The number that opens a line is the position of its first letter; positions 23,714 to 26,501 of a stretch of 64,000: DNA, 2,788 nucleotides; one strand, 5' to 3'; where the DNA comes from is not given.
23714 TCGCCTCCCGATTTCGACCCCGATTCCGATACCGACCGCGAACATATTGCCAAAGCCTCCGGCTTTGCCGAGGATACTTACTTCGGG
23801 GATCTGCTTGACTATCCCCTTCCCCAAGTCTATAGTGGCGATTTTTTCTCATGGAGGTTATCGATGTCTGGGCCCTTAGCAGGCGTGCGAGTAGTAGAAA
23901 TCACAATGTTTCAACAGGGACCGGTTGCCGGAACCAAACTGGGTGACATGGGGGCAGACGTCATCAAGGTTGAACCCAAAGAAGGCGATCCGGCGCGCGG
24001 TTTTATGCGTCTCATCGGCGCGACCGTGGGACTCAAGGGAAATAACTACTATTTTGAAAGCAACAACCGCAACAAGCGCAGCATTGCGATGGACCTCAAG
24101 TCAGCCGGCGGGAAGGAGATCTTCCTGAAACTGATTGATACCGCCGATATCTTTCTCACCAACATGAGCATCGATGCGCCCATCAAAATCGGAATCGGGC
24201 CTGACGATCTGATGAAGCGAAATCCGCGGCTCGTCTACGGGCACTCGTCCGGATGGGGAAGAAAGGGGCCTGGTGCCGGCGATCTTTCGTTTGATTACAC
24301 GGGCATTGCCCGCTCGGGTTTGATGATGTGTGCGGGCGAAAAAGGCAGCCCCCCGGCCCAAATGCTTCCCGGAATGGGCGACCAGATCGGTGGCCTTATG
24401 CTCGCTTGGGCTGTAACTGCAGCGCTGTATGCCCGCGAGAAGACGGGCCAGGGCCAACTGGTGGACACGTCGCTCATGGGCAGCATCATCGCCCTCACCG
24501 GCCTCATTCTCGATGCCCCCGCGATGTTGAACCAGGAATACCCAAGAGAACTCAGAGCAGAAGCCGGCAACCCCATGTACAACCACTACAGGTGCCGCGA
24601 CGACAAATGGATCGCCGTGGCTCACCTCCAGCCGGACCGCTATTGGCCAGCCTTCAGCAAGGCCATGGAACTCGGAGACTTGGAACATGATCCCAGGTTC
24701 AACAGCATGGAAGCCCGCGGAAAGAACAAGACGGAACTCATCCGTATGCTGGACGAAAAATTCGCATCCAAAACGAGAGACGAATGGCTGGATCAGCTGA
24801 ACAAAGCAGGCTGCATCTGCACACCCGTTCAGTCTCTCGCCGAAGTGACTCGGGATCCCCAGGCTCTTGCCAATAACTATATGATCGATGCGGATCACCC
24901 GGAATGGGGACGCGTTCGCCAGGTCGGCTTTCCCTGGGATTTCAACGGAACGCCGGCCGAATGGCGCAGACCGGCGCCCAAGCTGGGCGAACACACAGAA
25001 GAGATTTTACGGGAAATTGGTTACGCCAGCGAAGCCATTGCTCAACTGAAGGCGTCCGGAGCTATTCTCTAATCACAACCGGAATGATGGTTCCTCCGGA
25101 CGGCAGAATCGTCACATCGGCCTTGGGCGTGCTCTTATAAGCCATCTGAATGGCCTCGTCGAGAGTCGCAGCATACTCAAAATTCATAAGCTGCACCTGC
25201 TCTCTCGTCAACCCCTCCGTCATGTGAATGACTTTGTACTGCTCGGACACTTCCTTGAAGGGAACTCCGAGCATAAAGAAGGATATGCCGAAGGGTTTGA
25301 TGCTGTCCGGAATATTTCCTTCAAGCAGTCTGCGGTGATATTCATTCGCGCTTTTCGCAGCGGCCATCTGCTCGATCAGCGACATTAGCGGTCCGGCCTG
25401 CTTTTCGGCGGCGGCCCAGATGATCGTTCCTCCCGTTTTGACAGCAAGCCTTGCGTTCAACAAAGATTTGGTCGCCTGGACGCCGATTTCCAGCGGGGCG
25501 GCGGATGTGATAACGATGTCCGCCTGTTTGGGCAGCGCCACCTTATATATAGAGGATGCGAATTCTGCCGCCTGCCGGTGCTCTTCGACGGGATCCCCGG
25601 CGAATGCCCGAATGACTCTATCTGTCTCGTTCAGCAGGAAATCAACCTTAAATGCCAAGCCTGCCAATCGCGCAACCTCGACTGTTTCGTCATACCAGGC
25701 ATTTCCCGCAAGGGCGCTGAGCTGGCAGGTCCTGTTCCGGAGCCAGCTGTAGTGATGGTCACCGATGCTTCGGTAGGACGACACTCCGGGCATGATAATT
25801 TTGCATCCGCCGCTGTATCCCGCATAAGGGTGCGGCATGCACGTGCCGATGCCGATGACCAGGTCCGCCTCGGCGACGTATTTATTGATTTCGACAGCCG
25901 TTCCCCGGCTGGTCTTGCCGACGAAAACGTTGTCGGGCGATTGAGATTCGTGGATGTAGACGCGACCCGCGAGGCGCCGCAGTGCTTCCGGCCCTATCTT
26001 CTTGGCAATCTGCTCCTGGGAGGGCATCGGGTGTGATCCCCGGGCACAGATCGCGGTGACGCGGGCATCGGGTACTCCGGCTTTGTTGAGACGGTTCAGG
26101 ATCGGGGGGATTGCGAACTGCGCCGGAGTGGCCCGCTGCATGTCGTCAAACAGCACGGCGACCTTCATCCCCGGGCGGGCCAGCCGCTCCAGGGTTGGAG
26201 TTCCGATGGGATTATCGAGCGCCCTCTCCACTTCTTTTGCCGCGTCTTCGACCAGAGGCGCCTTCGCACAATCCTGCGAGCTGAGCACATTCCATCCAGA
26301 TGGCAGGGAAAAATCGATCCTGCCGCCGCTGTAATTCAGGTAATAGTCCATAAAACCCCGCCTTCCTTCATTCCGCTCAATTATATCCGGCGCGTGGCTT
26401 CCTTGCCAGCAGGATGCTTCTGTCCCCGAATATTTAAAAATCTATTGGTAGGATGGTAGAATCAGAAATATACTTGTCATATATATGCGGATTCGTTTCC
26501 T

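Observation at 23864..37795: Compact CoA-dependent 2-hydroxyacid conversion cluster with paralog pairs (Fld/Had/Lcd-like logic plus LarA racemases and an ADP-forming acyl-CoA synthetase)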

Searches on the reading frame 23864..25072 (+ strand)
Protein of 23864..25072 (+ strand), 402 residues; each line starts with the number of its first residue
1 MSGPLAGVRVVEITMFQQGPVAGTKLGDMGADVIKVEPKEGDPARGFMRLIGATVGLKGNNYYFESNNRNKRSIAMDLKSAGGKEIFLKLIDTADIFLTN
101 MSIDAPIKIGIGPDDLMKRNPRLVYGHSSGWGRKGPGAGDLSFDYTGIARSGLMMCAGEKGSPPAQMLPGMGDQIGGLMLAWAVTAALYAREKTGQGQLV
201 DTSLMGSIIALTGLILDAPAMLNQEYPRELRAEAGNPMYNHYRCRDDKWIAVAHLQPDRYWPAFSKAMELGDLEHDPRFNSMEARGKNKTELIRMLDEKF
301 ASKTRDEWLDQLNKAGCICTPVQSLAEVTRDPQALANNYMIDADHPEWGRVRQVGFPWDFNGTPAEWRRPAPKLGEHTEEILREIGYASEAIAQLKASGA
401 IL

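Call 3: search_protein_families(library=pfam, proteins=[window:23864-25072:+])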
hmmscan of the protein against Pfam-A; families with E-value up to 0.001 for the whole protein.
window:23864-25072:+ (402 aa): 1 family
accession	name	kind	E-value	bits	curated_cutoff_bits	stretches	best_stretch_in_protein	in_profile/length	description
PF02515.22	CoA_transf_3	-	3.1e-115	385.6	23.3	1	5-378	1-366/366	CoA-transferase family III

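Call 4: search_protein_families(library=ncbifam, proteins=[window:23864-25072:+])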
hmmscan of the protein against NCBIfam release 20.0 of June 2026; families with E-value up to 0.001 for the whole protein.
window:23864-25072:+ (402 aa): 7 families
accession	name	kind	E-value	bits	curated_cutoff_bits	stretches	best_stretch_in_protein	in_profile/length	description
NF003809.0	PRK05398.1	subfamily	4.4e-63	213.3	442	1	1-401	1-416/416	formyl-CoA transferase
TIGR03253.1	oxalate_frc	equivalog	5.6e-62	209.8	504.2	1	4-401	3-416/416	formyl-CoA transferase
NF052585.1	SucGlutTfsCaiB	equivalog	4.1e-61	206.7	750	1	3-386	6-389/394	succinate--glutarate CoA-transferase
NF041294.1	Scnl_mescCoAtase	equivalog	8.6e-53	179.8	700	1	5-382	4-380/381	succinyl-CoA:mesaconate CoA-transferase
NF008511.0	PRK11430.1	equivalog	2.5e-50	171.7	522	1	2-384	7-378/381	CoA:oxalate CoA-transferase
NF002914.1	PRK03525.1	equivalog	1.9e-42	145.6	413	1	3-401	8-397/400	L-carnitine CoA-transferase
TIGR04253.1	mesacon_CoA_iso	equivalog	5.9e-32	111.1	725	1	5-391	3-389/403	2-methylfumaryl-CoA isomerase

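Call 34: search_solved_structures(query=window:23864-25072:+, max_evalue=1e-20)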
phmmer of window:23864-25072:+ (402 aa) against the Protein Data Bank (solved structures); distinct sequences matched with E-value up to 1e-20: 34.
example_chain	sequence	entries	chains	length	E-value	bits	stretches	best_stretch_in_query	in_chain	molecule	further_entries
9br6_A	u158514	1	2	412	1.8e-49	172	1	4-401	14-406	Succinate--hydroxymethylglutarate CoA-transferase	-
9br7_A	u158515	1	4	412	1.1e-48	169.4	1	4-401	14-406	Succinate--hydroxymethylglutarate CoA-transferase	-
10uh_A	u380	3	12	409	2.2e-43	151.9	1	4-401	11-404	Formyl-coenzyme a transferase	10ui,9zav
4hl6_A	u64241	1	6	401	3.7e-43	151.1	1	2-384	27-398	Uncharacterized protein YfdE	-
4ed9_A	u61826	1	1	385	2.3e-42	148.5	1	3-384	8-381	CAIB/BAIF family protein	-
1pt5_A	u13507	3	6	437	2.7e-41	145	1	1-400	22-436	Hypothetical protein yfdW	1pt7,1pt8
1pqy_A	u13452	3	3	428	3.6e-41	144.6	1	2-401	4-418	Hypothetical protein yfdW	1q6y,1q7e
1x74_A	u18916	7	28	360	8.9e-41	143.3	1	1-344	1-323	2-methylacyl-CoA racemase | probable alpha-methylacyl-CoA racemase MCR | PROBABLE ALPHA-METHYLACYL-COA RACEMASE MCR (2-METHYLACYL-COA RACEMASE) (2-ARYLPROPIONYL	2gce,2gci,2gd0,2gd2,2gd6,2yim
8rmw_A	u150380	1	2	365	1.2e-40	142.9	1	1-344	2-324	Alpha-methylacyl-CoA racemase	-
9i2t_A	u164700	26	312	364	1.2e-40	142.9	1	1-344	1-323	Alpha-methylacyl-CoA racemase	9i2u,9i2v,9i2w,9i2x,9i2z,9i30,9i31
9fn0_B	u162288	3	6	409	1.4e-40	142.7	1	5-395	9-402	Subunit of Benzylsuccinate CoA-transferase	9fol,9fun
2vjp_A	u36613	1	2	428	1.8e-40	142.4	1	1-216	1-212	FORMYL-COENZYME A TRANSFERASE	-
8rp3_A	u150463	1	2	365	1.9e-40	142.2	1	1-344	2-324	Alpha-methylacyl-CoA racemase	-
8rp5_A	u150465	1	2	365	3.1e-40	141.5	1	1-344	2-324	Alpha-methylacyl-CoA racemase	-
8rp4_A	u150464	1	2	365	7.2e-40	140.3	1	1-344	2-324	Alpha-methylacyl-CoA racemase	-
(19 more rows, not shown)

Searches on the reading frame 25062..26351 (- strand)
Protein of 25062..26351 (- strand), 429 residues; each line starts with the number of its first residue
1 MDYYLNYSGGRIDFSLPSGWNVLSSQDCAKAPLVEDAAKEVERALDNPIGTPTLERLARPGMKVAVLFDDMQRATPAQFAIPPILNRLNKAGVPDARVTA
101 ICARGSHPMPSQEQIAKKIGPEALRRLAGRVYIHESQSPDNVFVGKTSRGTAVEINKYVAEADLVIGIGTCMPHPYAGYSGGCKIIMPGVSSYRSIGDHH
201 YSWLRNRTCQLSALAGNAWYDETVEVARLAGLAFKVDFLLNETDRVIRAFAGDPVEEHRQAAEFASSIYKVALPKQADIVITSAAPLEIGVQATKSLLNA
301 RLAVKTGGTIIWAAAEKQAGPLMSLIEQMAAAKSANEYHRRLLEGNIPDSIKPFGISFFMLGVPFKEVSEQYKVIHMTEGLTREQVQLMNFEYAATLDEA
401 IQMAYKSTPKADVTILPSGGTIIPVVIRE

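Call 3: search_protein_families(library=pfam, proteins=[window:25062-26351:-])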
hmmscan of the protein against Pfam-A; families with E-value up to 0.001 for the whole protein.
window:25062-26351:- (429 aa): 3 families
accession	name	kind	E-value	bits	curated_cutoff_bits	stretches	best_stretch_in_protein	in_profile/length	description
PF09861.14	Lar_N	-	7.5e-51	172.7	23.3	1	7-205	1-197/204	Lactate racemase N-terminal domain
PF21113.2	LarA_C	-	1.1e-11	45.3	25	1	275-423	4-151/152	Lactate racemase C-terminal domain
PF04015.17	DUF362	-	0.00018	22.1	24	1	109-227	47-142/200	Domain of unknown function (DUF362)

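Call 4: search_protein_families(library=ncbifam, proteins=[window:25062-26351:-])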
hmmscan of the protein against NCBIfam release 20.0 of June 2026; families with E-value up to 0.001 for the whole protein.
window:25062-26351:- (429 aa): 6 families
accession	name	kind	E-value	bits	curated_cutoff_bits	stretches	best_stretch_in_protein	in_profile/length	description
NF052593.1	NPN_racem_MAR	equivalog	5.1e-85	285.6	500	1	5-426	3-415/415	nickel-dependent malate racemase, LarAH6 family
NF033504.2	Ni_dep_LarA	equivalog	3.3e-72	243.5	460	1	5-423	4-420/422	nickel-dependent lactate racemase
NF052525.1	NPN_LarAH10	equivalog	5.1e-71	239.6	540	1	2-425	2-426/426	NPN-dependent 2-hydroxyacid racemase, LarAH10 family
NF052595.1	NPN_LarAH5_MAR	equivalog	6.6e-65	219.7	462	1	5-425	3-414/415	nickel-dependent malate racemase, LarAH5 family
NF052592.1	LarAH_14_15_16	equivalog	1.2e-25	89.9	740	1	15-202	24-212/520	NPN-dependent hydroxyacid isomerase, LarAH14/15/16 family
NF052594.1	NPN_18_hexonate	equivalog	1.6e-05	23.8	500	0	142-201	110-171/411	nickel-dependent putative hexonate epimerase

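Call 54: search_solved_structures(query=window:25062-26351:-, max_evalue=1e-10, show_alignments=4)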
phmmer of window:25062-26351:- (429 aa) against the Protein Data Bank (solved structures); distinct sequences matched with E-value up to 1e-10: 9.
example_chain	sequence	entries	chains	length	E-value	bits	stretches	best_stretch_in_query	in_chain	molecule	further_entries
6d6z_A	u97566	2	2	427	1.4e-49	172.6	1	5-426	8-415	Malate racemase Mar2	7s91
5huq_A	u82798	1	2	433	4.3e-45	157.8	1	39-423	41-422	Lactate racemization operon protein LarA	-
6c1w_A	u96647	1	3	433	4.3e-45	157.8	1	39-423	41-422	Lactate racemase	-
8ezf_B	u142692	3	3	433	2.1e-44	155.6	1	39-423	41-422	Lactate racemase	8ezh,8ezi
9eid_A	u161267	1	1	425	3.2e-42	148.4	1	14-426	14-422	A broad-substrate spectrum lactate racemase A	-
9eia_A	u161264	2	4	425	3.2e-42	148.4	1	14-426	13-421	A broad-substrate spectrum lactate racemase A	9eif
2yjg_A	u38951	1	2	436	1e-40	143.4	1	39-423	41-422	LACTATE RACEMASE APOPROTEIN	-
9q2u_A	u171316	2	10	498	2.8e-26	95.9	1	27-209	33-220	Lactate racemase A | LarA-like nickel-pincer nucleotide cofactor-utilizing enzyme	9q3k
9q3j_A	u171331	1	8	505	1.3e-22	83.8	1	6-210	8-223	DUF2088 domain-containing protein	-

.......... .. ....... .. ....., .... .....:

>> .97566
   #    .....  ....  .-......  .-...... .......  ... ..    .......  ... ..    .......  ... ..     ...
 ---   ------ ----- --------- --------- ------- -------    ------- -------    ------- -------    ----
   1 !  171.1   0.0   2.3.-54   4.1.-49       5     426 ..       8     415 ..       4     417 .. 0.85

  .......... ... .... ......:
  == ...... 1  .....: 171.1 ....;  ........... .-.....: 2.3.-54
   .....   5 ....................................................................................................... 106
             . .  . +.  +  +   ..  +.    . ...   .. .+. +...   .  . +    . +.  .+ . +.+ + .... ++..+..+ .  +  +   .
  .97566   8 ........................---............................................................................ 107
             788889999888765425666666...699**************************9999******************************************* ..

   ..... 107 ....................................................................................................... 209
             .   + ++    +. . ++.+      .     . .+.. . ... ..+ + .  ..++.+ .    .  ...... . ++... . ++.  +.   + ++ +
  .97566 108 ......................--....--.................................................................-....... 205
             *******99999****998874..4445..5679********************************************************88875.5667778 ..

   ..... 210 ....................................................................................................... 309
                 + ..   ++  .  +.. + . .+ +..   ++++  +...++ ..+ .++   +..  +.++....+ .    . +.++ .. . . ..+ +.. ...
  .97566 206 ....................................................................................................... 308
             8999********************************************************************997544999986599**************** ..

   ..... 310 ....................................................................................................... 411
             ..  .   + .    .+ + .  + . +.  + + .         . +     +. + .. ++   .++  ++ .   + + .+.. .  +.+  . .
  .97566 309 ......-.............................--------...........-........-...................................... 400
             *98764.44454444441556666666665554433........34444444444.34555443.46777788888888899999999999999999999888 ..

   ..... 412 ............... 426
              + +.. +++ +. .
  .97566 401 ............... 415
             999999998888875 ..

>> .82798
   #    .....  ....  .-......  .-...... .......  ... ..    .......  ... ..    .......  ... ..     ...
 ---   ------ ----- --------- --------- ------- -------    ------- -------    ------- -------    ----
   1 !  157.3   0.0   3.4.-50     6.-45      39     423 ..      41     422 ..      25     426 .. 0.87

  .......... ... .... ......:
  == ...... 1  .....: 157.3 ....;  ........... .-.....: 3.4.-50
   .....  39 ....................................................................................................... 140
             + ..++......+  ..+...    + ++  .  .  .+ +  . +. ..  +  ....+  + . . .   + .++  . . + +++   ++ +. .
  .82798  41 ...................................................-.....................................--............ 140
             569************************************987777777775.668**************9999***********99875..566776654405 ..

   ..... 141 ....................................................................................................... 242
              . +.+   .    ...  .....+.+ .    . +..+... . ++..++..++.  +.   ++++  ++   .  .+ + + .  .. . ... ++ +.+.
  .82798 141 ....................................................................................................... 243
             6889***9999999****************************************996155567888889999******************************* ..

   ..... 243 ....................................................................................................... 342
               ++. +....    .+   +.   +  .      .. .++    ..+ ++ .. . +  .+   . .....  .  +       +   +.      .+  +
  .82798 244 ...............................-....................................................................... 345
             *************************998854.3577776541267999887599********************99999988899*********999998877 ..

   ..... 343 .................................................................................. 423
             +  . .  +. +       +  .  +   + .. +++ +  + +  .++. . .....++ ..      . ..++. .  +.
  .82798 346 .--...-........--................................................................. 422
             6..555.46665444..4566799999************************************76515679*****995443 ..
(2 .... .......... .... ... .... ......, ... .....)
